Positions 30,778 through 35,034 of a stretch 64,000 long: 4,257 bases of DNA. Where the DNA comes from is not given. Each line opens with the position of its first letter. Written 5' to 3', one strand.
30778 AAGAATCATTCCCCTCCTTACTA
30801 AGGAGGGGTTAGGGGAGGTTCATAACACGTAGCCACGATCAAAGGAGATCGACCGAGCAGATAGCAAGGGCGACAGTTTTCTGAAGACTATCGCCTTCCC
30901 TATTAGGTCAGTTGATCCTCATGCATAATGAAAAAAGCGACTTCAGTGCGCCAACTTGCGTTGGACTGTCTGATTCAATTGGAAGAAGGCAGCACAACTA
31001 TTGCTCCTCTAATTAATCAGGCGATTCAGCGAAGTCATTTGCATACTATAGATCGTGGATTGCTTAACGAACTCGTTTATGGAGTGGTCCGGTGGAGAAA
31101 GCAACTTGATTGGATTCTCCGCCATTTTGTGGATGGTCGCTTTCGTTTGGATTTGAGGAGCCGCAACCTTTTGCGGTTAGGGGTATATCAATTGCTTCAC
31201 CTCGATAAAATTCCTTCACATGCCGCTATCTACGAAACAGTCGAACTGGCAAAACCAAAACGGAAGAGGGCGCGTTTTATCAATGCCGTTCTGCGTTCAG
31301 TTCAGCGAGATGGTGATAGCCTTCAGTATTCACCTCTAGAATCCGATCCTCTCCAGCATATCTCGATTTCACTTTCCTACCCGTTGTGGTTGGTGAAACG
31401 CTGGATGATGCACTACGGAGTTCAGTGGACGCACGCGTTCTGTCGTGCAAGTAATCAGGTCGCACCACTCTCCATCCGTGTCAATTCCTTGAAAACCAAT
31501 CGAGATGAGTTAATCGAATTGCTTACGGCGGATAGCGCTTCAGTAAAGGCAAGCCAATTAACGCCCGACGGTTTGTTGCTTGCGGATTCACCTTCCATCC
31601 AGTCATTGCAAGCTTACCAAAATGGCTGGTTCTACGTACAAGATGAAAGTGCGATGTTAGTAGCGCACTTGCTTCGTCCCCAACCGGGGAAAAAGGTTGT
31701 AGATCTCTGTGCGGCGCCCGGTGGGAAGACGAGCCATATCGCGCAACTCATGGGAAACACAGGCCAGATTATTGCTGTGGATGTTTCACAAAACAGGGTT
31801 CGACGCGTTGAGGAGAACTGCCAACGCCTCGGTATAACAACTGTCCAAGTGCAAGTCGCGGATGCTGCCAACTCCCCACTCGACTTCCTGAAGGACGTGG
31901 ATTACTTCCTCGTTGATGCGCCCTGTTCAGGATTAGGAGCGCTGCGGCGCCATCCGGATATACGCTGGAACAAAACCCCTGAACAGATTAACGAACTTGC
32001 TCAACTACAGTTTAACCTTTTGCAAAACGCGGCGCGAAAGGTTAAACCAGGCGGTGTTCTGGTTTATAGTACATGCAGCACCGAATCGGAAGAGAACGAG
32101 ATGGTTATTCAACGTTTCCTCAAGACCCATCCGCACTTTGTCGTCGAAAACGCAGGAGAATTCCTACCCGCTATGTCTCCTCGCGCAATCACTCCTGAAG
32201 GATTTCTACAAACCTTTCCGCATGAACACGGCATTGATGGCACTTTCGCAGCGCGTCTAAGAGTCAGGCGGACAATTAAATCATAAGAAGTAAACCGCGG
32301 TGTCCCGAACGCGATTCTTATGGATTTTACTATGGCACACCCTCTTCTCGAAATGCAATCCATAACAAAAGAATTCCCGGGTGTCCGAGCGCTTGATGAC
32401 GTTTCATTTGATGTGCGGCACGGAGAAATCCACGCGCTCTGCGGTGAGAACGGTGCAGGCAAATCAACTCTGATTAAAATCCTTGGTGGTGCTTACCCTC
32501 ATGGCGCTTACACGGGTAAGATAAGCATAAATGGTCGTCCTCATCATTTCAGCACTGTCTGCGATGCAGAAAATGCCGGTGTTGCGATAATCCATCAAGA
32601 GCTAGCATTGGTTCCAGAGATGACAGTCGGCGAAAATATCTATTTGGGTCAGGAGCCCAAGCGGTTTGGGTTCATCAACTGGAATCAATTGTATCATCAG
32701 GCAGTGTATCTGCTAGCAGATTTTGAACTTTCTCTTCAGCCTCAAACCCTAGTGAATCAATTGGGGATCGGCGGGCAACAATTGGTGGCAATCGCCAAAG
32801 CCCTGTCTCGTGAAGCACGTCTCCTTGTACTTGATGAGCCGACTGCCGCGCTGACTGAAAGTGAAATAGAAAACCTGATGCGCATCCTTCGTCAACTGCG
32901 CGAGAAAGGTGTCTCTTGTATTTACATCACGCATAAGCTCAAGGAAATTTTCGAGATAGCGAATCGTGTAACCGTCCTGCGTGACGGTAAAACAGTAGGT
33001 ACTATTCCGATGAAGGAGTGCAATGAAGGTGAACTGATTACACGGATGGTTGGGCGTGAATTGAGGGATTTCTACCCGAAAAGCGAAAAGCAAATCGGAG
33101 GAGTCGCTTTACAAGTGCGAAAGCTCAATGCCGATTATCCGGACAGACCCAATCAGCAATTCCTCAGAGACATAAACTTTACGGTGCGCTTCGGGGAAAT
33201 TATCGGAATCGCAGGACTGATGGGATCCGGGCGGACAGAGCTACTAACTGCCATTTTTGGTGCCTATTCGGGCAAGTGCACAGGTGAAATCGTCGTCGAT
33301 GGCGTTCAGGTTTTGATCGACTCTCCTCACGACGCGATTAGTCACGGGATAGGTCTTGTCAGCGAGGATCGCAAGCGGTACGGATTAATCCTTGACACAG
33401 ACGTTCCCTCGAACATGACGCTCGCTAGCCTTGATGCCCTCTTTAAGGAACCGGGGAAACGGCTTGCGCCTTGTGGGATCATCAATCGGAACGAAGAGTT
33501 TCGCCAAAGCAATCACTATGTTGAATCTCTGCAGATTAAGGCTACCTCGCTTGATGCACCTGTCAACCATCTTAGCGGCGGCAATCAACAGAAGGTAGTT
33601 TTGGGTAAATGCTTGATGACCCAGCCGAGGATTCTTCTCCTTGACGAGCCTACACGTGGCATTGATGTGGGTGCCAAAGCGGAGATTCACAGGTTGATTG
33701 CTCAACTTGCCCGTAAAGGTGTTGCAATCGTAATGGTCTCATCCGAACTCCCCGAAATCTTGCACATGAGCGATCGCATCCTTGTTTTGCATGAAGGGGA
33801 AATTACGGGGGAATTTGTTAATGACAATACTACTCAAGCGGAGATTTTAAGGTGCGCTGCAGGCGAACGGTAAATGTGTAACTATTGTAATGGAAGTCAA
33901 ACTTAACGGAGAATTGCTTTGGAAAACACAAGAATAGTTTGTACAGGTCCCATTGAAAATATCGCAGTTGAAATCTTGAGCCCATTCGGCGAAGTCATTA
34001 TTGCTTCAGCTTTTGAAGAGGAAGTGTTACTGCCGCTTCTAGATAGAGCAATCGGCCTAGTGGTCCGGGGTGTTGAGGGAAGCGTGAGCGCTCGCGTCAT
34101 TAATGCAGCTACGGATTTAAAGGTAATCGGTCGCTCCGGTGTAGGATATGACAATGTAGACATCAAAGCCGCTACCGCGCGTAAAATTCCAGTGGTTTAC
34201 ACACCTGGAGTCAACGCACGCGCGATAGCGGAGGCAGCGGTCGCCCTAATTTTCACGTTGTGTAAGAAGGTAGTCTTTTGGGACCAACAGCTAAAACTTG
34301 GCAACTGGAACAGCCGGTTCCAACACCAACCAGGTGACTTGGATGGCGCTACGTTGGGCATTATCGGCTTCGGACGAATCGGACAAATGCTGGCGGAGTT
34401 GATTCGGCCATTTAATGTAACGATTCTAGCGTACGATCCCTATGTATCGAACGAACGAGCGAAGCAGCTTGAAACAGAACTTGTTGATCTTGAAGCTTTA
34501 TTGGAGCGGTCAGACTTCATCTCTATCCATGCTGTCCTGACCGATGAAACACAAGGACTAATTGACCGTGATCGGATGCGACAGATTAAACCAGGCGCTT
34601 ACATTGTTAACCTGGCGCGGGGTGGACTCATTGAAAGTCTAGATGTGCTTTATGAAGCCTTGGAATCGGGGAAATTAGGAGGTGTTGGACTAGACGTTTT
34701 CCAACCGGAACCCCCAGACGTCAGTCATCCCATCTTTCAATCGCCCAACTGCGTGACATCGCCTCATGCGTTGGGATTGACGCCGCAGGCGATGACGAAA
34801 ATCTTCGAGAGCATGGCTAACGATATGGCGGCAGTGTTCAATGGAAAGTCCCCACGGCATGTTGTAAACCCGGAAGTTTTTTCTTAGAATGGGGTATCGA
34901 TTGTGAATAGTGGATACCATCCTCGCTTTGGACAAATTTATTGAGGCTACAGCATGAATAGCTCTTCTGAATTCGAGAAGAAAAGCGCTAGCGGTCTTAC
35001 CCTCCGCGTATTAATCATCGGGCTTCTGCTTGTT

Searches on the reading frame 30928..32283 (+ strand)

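Call 49: search_protein_families(library=ncbifam, proteins=[window:30928-32283:+], max_evalue=1e-8)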
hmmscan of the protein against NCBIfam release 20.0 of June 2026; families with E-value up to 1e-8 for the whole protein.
window:30928-32283:+ (452 aa): 12 families
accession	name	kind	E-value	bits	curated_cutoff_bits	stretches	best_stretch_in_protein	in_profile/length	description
NF011494.0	PRK14902.1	equivalog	5.6e-144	480.2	319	1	5-446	3-442/444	16S rRNA (cytosine(967)-C(5))-methyltransferase RsmB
NF011493.0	PRK14901.1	equivalog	1.8e-133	445.6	540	1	5-446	3-445/447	16S rRNA (cytosine(967)-C(5))-methyltransferase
TIGR00563.1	rsmB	equivalog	3.1e-123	412.1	269.05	1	8-446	1-435/437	16S rRNA (cytosine(967)-C(5))-methyltransferase RsmB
NF008149.0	PRK10901.1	equivalog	1.9e-97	326.9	375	1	5-445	9-431/434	16S rRNA (cytosine(967)-C(5))-methyltransferase RsmB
NF011495.0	PRK14903.1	equivalog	4e-73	246.7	503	1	36-402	32-386/431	16S rRNA (cytosine(967)-C(5))-methyltransferase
TIGR00446.1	nop2p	subfamily_domain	1.9e-63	214.2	210.45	1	183-445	1-263/264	NOL1/NOP2/sun family putative RNA methylase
NF008898.0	PRK11933.1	equivalog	2.7e-51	174.6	588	1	170-450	28-314/480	16S rRNA (cytosine(1407)-C(5))-methyltransferase RsmF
NF041567.1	mtaseRsmF_Thermus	equivalog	9.4e-48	162.9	690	1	181-418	23-255/443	16S rRNA (cytosine(1407)-C(5))-methyltransferase RsmF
NF040814.1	tRNA_cyt_mtase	equivalog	1.4e-37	129.4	550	1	181-399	35-250/305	tRNA (cytosine(49)-C(5))-methyltransferase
TIGR01951.1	nusB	equivalog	3.7e-19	69.3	88.35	1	5-127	3-129/131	transcription antitermination factor NusB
NF001223.0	PRK00202.1-1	equivalog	1.2e-11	44.9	131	1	6-125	11-140/146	transcription antitermination factor NusB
TIGR02469.1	CbiT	equivalog_domain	3.5e-10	40.2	78.3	1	244-329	10-94/124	precorrin-6Y C5,15-methyltransferase (decarboxylating) subunit CbiT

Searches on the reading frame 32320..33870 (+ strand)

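Call 49: search_protein_families(library=ncbifam, proteins=[window:32320-33870:+], max_evalue=1e-8)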
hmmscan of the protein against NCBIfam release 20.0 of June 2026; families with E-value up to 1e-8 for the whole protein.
window:32320-33870:+ (517 aa): 188 families (the best 25 are shown)
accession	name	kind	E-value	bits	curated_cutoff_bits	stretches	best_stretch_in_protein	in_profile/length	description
NF010069.0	PRK13549.1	equivalog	2.1e-208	692.9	699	1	5-515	1-503/513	xylose ABC transporter ATP-binding protein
NF040905.2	GguA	equivalog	1.3e-190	634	810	1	9-512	1-499/500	multiple monosaccharide ABC transporter ATP-binding protein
TIGR02633.1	xylG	equivalog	9.3e-182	604.9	723.65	1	9-513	1-499/500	D-xylose ABC transporter ATP-binding protein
NF008030.0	PRK10762.1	equivalog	6.8e-166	552.9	745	1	7-516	2-494/501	ribose ABC transporter ATP-binding protein RbsA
NF008442.0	PRK11288.1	equivalog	2.1e-164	547.5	689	1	5-513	3-495/504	L-arabinose ABC transporter ATP-binding protein AraG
NF041861.1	YtfR_transport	equivalog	2.5e-144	481.3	850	1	9-514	1-491/492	galactofuranose ABC transporter, ATP-binding protein YtfR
NF008215.0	PRK10982.1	equivalog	3.6e-142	474.5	828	1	8-514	12-503/506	galactose/methyl galactoside ABC transporter ATP-binding protein MglA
NF007253.0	PRK09700.1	equivalog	2.6e-140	468.4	772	1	5-513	1-506/510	D-allose ABC transporter ATP-binding protein AlsA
NF011967.0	PRK15439.1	equivalog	1.2e-115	386.9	586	1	4-516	6-502/510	autoinducer 2 ABC transporter ATP-binding protein LsrA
NF047930.1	ABC_ATP_B6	equivalog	7.3e-106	354.8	670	1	9-511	2-506/510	putative B6 ABC transporter ATP-binding protein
TIGR03410.1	urea_trans_UrtE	equivalog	1.1e-59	201.6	285.8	2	10-238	1-223/230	urea ABC transporter ATP-binding subunit UrtE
TIGR03265.1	PhnT2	equivalog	5.1e-57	193.7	457.7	2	8-225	3-213/353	putative 2-aminoethylphosphonate ABC transporter ATP-binding protein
TIGR04521.1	ECF_ATPase_2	equivalog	3.1e-56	190.5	330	2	22-228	18-226/279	energy-coupling factor transporter ATPase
TIGR03864.1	PQQ_ABC_ATP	hypoth_equivalog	6e-54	183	302.25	2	10-226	2-211/236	ABC transporter, ATP-binding subunit, PQQ-dependent alcohol dehydrogenase system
TIGR02673.1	FtsE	equivalog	2.8e-53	180.8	264.85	2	10-224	2-214/214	cell division ATP-binding protein FtsE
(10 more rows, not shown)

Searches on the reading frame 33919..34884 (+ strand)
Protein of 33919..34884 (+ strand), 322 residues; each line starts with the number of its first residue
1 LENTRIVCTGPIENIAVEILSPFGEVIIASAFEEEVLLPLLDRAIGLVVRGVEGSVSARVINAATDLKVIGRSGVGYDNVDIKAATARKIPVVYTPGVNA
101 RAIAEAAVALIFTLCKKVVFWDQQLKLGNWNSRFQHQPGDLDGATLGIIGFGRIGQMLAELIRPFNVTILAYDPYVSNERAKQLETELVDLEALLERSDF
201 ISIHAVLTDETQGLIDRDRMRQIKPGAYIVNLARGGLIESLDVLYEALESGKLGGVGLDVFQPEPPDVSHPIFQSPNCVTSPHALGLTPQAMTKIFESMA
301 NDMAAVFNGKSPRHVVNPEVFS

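Call 5: search_protein_families(library=pfam, proteins=[window:33919-34884:+], max_evalue=0.01)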
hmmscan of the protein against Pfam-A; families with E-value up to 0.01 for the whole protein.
window:33919-34884:+ (322 aa): 3 families
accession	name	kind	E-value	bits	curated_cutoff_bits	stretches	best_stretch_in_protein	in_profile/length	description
PF02826.25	2-Hacid_dh_C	-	1.9e-53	180.9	25.1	1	108-283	1-176/178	D-isomer specific 2-hydroxyacid dehydrogenase, NAD binding domain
PF00389.36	2-Hacid_dh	-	4.4e-27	94.8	24.6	1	7-317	2-134/134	D-isomer specific 2-hydroxyacid dehydrogenase, catalytic domain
PF22660.2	RS_preATP-grasp-like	-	0.0033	18.2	27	1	144-189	2-46/98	Ribonucleotide synthetase preATP-grasp domain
